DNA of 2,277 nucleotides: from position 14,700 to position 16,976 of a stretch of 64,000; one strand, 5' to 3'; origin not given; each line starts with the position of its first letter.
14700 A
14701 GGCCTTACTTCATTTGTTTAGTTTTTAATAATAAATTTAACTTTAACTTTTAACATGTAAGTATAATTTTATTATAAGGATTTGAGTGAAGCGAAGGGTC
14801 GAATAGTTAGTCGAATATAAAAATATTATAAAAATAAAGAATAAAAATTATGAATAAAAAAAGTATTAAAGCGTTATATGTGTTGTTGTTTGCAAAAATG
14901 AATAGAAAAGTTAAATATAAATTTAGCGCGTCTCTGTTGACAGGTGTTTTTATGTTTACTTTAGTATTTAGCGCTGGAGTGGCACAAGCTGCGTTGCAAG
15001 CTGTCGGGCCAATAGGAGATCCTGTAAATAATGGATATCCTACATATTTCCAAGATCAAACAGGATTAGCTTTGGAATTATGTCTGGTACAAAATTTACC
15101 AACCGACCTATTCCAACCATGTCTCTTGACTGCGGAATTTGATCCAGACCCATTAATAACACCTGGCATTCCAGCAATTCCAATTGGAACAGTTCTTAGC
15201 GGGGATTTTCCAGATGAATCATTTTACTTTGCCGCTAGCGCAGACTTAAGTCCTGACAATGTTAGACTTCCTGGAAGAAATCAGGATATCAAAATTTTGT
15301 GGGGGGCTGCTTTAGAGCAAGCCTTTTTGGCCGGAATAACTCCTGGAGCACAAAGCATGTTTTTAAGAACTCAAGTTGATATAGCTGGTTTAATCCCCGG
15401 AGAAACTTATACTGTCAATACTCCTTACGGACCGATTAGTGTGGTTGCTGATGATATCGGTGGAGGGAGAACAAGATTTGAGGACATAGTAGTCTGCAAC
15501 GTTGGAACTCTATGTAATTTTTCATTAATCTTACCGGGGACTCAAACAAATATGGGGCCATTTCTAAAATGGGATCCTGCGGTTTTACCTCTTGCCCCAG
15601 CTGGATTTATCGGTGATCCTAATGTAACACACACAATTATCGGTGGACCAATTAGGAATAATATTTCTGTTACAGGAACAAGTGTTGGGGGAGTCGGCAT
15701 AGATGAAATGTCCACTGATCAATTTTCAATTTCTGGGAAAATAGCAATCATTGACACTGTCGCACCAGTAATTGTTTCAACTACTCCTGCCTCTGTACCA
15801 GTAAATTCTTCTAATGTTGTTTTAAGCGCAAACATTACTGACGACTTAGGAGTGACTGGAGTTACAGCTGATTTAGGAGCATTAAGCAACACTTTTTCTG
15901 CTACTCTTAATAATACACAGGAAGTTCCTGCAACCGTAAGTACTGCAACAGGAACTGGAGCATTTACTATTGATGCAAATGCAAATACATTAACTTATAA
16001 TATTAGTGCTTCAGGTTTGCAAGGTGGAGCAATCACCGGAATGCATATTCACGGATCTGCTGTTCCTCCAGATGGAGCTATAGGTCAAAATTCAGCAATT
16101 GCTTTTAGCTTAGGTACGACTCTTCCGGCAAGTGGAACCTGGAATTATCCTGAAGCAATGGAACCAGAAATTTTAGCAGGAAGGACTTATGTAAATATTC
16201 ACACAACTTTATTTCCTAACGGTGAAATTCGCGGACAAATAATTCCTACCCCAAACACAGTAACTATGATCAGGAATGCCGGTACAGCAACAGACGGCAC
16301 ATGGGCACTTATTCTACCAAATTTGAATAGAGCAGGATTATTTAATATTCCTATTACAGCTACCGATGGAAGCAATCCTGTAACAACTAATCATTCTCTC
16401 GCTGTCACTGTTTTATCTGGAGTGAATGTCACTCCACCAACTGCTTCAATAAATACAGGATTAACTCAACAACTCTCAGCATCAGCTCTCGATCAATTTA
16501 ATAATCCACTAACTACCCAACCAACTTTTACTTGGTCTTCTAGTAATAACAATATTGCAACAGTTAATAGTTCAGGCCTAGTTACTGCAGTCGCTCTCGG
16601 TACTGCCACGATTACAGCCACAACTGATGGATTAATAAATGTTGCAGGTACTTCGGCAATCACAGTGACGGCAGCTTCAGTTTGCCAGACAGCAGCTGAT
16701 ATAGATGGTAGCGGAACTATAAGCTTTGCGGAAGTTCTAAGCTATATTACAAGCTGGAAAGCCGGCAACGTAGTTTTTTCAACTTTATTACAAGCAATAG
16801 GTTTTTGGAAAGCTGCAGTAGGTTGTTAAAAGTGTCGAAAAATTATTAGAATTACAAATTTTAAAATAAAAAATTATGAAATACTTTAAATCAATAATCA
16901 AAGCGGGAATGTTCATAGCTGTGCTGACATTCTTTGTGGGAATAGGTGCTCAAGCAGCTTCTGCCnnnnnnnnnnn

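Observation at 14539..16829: Two adjacent giant secreted proteins end in the same roughly 48-aa Cys-bracketed EF-hand/dockerin-like module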

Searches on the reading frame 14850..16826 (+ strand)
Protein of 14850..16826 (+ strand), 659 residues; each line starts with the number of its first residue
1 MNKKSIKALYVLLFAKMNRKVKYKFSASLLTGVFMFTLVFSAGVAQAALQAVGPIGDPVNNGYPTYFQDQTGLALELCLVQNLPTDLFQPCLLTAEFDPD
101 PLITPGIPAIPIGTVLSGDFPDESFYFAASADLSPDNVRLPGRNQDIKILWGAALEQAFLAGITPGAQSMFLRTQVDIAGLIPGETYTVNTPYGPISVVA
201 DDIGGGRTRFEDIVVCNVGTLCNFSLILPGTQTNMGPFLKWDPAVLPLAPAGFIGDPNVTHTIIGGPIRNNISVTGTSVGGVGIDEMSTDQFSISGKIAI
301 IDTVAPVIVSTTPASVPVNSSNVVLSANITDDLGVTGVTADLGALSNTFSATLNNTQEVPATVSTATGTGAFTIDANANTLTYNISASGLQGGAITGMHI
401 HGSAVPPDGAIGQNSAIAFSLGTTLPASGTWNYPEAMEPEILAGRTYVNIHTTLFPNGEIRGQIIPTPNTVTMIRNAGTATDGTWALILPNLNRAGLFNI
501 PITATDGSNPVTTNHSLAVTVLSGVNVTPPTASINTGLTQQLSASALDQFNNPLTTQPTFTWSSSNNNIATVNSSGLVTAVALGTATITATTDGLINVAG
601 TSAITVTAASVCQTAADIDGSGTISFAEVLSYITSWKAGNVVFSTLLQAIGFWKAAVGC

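Call 4: search_protein_families(library=pfam, proteins=[window:14850-16826:+], max_evalue=1)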
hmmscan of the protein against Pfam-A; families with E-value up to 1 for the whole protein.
window:14850-16826:+ (659 aa): 7 families
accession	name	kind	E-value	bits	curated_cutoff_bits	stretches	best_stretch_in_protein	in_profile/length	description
PF07452.17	CHRD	-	9e-23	81.8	24.1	1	349-464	1-117/117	CHRD domain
PF02368.24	Big_2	-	3.6e-13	49.7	22.8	1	524-592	4-68/79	Bacterial Ig-like domain (group 2)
PF22359.2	Big-like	-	0.0024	18.5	27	1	561-608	4-48/48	Bacterial Ig-like domain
PF25354.1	Ig_NUP210_16th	-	0.013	15.4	27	1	560-595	30-66/72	NUP210-like, Ig-like domain 16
PF00036.39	EF-hand_1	-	0.029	14.4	25.4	1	616-634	9-27/29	EF hand domain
PF24893.1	DUF7743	-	0.14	12.3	27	0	300-336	1-36/120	Domain of unknown function (DUF7743)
PF11606.14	AlcCBM31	-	0.26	11.9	25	1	337-382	45-88/93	Family 31 carbohydrate binding protein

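Call 5: search_protein_families(library=ncbifam, proteins=[window:14850-16826:+], max_evalue=1)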
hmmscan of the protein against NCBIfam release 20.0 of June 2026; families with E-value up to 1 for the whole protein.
window:14850-16826:+ (659 aa): 0 families

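Call 12: find_homologous_proteins(query=window:14850-16826:+, max_evalue=0.001)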
Query window:14850-16826:+ (659 aa): 120 proteins with E <= 0.001 among 8000 candidates.
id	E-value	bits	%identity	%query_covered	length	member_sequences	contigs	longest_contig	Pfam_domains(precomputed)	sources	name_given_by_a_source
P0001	0.0e+0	1437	100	100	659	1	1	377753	PF07452.18,PF26182.1,PF02368.25,PF26918.1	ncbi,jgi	ncbi:MAG: CHRD domain-containing protein [Candidatus Paceibacterota bacterium]|jgi:hypothetical prot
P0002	2.9e-203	695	57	100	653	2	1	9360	PF07452.18,PF02368.25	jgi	-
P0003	6.5e-140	486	44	90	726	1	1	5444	PF07452.18,PF22359.3,PF02368.25,PF26918.1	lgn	-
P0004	4.0e-135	470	45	98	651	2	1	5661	PF07452.18,PF02368.25,PF26918.1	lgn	-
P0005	1.8e-128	448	45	93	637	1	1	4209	PF07452.18,PF02368.25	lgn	-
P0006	2.6e-126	441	43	98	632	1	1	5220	PF07452.18,PF02368.25,PF26918.1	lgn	-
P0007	2.5e-125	438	41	90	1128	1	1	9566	PF07452.18,PF26182.1,PF22359.3,PF02368.25,PF26918.1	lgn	-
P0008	1.2e-121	425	41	85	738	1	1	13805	PF07452.18,PF26182.1,PF02368.25,PF26918.1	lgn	-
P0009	7.5e-117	410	41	81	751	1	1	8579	PF07452.18,PF17963.8,PF17892.8,PF17803.8,PF02368.25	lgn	-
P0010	6.1e-114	400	42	97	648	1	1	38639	PF07452.18,PF22359.3,PF02368.25,PF26918.1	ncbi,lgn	ncbi:MAG: CHRD domain-containing protein [Minisyncoccia bacterium]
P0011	3.4e-107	378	41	92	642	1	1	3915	PF07452.18,PF22359.3,PF02368.25,PF26918.1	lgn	-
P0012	2.8e-105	371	43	77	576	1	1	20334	PF07452.18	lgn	-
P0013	3.2e-104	368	42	76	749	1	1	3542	PF07452.18,PF17963.8,PF17892.8,PF02368.25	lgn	-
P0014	2.7e-96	342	45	78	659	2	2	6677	PF07452.18,PF02369.23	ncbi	-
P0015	6.3e-94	334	44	78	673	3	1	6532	PF07452.18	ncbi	-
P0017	1.4e-92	329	37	81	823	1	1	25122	PF07452.18,PF17963.8,PF17892.8,PF17803.8,PF16403.12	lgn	-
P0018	1.7e-92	329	40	18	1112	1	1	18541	PF07452.18,PF18962.8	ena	-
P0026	3.1e-68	249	36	24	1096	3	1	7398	PF07452.18,PF18962.8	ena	-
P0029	1.5e-67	247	39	18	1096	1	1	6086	PF07452.18,PF18962.8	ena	-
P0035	1.2e-62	231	32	18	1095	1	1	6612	PF07452.18,PF18962.8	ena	-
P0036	1.5e-62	230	32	18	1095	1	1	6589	PF07452.18,PF18962.8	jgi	-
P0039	4.2e-54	202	38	72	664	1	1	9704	PF07452.18,PF00404.25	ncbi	-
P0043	5.4e-46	176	40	18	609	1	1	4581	PF07452.18,PF18962.8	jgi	jgi:hypothetical protein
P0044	8.4e-45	172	38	18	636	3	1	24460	PF07452.18,PF18962.8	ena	-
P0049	2.3e-41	160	39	18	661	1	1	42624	PF07452.18,PF18962.8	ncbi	-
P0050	1.7e-39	154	34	25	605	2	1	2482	PF07452.18,PF18962.8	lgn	-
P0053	1.8e-35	141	37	18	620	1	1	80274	PF07452.18,PF18962.8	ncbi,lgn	ncbi:MAG: CHRD domain-containing protein [Bacteroidia bacterium]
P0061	1.3e-28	118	41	18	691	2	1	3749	PF07452.18,PF18962.8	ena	-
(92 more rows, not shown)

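Call 75: find_encoding_contigs(protein=P0039, flank=8000, max_places=2)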
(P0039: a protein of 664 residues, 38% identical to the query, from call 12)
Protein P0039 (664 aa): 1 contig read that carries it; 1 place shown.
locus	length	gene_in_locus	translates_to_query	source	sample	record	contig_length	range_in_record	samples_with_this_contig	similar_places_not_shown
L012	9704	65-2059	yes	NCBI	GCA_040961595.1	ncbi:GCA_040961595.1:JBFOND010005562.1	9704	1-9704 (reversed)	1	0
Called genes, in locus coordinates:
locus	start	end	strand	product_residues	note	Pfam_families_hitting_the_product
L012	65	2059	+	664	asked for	PF07452:CHRD, PF00404:Dockerin_1 (faint)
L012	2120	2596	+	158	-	-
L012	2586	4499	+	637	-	PF00082:Peptidase_S8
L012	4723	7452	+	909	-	PF00963:Cohesin, PF07752:S-layer, PF20138:DUF6528 (faint), PF07752:S-layer, PF18204:PGF-CTERM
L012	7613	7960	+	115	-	-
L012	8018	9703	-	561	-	?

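Call 76: find_encoding_contigs(protein=P0014, flank=8000, max_places=2)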
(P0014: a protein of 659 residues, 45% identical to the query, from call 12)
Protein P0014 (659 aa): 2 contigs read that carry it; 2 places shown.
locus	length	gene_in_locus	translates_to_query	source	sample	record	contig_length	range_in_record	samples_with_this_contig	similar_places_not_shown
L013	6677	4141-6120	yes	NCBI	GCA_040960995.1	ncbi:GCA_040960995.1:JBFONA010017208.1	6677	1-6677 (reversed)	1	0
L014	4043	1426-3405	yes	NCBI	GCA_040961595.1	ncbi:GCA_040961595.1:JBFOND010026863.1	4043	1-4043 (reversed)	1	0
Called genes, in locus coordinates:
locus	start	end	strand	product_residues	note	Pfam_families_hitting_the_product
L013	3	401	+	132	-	?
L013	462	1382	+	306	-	PF00528:BPD_transp_1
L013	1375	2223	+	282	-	PF00528:BPD_transp_1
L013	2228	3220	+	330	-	PF13476:AAA_23 (weak), PF00005:ABC_tran, PF13304:AAA_21 (faint), PF01206:TusA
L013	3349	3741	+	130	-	PF02627:CMD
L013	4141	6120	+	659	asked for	PF07452:CHRD, PF02369:Big_1 (weak)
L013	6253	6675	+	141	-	?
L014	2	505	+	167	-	?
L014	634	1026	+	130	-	PF02627:CMD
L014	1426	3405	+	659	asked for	PF07452:CHRD, PF02369:Big_1 (weak)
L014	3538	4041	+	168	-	?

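Call 77: find_encoding_contigs(protein=P0015, flank=8000, max_places=2)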
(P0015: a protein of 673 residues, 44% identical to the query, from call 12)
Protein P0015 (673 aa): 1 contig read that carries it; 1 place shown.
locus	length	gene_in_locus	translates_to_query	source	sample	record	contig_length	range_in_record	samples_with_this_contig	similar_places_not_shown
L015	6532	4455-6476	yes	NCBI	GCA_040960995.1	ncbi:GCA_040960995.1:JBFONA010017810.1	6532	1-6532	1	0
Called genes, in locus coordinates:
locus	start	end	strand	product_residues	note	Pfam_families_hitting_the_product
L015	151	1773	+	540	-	-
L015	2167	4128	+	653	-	PF07452:CHRD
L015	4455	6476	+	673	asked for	PF07452:CHRD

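Call 78: search_protein_families(library=pfam, proteins=[L012:4723-7449:+, L012:2586-4496:+, L012:2120-2593:+, L013:6253-6675:+, L014:3538-4041:+], max_evalue=0.01)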
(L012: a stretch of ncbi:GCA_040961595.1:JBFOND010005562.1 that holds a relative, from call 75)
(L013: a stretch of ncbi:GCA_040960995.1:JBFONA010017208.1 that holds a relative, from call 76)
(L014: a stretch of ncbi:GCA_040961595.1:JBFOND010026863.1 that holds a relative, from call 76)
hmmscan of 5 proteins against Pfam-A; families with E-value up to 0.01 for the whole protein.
L012:4723-7449:+ (909 aa): 5 families
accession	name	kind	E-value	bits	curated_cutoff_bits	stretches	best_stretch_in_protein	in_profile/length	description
PF07752.16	S-layer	-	5.2e-88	294.9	30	2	534-813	11-259/259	S-layer protein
PF18204.6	PGF-CTERM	-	3.2e-09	36.9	18.8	1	885-906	1-22/23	PGF-CTERM motif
PF00963.24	Cohesin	-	4e-08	34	24.1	1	31-161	2-139/139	Cohesin domain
PF20138.4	DUF6528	-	2.2e-05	24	23.5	0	353-425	173-246/327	Family of unknown function (DUF6528)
PF03785.20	Peptidase_C25_C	-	0.0015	18.8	25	0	354-409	13-67/79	Peptidase family C25, C terminal ig-like domain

L012:2586-4496:+ (637 aa): 1 family
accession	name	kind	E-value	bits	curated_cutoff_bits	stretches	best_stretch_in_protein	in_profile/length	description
PF00082.27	Peptidase_S8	-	2.1e-31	109.8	21.8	2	360-475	160-288/288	Subtilase family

L012:2120-2593:+ (158 aa): 0 families

L013:6253-6675:+ (141 aa): 0 families

L014:3538-4041:+ (168 aa): 0 families

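Call 79: find_encoding_contigs(protein=P0010, flank=8000, max_places=1)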
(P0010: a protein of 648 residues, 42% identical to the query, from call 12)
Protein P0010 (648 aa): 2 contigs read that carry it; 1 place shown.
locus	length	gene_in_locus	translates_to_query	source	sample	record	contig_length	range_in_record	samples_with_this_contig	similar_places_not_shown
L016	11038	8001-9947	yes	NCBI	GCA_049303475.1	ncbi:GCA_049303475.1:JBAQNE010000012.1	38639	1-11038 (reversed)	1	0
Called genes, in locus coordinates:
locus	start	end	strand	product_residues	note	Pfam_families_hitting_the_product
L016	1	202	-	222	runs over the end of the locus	PF13462:Thioredoxin_4, PF01323:DSBA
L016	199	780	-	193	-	PF13482:RNase_H_2, PF10108:DNA_pol_B_exo2 (faint)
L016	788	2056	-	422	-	PF01409:tRNA-synt_2d (weak), PF13393:tRNA-synt_His, PF00587:tRNA-synt_2b, PF03129:HGTP_anticodon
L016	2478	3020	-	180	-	PF03703:bPH_2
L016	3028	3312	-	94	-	-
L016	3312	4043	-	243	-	PF03602:Cons_hypoth95 (weak), PF05175:MTS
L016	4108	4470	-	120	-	PF00076:RRM_1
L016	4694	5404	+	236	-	PF00072:Response_reg, PF00486:Trans_reg_C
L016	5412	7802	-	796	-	PF17159:MASE3, PF00989:PAS, PF08448:PAS_4, PF13426:PAS_9, PF08447:PAS_3, PF00989:PAS, PF08448:PAS_4, PF13426:PAS_9, +4 more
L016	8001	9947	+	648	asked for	PF07452:CHRD, PF02368:Big_2, PF22359:Big-like (weak), PF26918:Ig_Eae (weak)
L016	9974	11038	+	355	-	?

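Call 80: find_encoding_contigs(protein=P0012, flank=8000, max_places=1)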
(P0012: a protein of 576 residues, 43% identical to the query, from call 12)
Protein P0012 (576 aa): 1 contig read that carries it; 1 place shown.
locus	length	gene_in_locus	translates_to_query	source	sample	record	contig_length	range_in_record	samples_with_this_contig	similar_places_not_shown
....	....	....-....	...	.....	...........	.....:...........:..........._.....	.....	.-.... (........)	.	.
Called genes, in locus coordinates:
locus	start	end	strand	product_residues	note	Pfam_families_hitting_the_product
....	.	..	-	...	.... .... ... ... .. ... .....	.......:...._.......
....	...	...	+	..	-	-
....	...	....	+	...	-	-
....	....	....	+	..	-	-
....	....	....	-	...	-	-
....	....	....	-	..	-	-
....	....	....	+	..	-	-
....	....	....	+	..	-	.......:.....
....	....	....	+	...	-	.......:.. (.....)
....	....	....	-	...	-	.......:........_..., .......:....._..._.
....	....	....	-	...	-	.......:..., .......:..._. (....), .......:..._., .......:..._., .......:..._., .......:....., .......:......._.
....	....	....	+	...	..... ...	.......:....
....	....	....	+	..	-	?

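Call 81: find_encoding_contigs(protein=P0017, flank=8000, max_places=1)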
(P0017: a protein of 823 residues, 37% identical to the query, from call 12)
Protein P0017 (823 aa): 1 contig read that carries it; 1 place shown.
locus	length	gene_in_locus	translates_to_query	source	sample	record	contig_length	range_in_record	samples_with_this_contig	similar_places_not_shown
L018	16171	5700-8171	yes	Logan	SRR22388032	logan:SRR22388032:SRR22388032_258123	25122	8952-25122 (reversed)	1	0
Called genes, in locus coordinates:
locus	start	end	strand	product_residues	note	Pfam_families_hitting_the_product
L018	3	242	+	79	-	?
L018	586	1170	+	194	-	PF13618:Gluconate_2-dh3 (faint)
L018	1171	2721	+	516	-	PF00732:GMC_oxred_N, PF05199:GMC_oxred_C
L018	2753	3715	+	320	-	PF02826:2-Hacid_dh_C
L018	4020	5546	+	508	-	PF17963:Big_9 (weak), PF02368:Big_2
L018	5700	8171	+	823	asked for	PF07452:CHRD, PF17803:Cadherin_4 (weak), PF17892:Cadherin_5 (weak), PF17963:Big_9, PF16403:Bact_surface_Ig-like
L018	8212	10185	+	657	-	PF26918:Ig_Eae (faint), PF02368:Big_2, PF16403:Bact_surface_Ig-like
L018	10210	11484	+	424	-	-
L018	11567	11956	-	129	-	-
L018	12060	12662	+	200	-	PF00188:CAP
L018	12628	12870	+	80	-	PF02575:YbaB_DNA_bd (weak)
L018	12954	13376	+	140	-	PF20393:Pro_CA_2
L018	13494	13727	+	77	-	-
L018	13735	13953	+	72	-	PF02915:Rubrerythrin (weak)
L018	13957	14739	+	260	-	PF10648:Gmad2, PF10646:Germane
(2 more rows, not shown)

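Call 82: find_encoding_contigs(protein=P0008, flank=8000, max_places=1)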
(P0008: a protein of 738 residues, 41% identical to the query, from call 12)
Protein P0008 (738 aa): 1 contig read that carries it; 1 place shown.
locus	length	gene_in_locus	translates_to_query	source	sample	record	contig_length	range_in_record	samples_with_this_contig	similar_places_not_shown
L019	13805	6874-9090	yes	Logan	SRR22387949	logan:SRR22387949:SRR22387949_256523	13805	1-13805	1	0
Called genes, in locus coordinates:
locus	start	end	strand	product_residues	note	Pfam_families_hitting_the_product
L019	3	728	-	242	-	?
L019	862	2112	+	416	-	PF01979:Amidohydro_1, PF07969:Amidohydro_3, PF01979:Amidohydro_1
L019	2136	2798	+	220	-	PF04967:HTH_10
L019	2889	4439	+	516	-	PF00391:PEP-utilizers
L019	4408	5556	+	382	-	PF00391:PEP-utilizers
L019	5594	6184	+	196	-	-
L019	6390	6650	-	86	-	-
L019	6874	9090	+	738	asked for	PF07452:CHRD, PF26182:Ig_NUP210_5th (faint), PF02368:Big_2, PF26918:Ig_Eae (weak), PF02368:Big_2, PF26918:Ig_Eae (weak)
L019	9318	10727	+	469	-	-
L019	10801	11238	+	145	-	-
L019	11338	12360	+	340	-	-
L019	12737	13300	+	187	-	PF11848:DUF3368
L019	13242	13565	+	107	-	PF03683:UPF0175, PF24001:DUF7317 (faint)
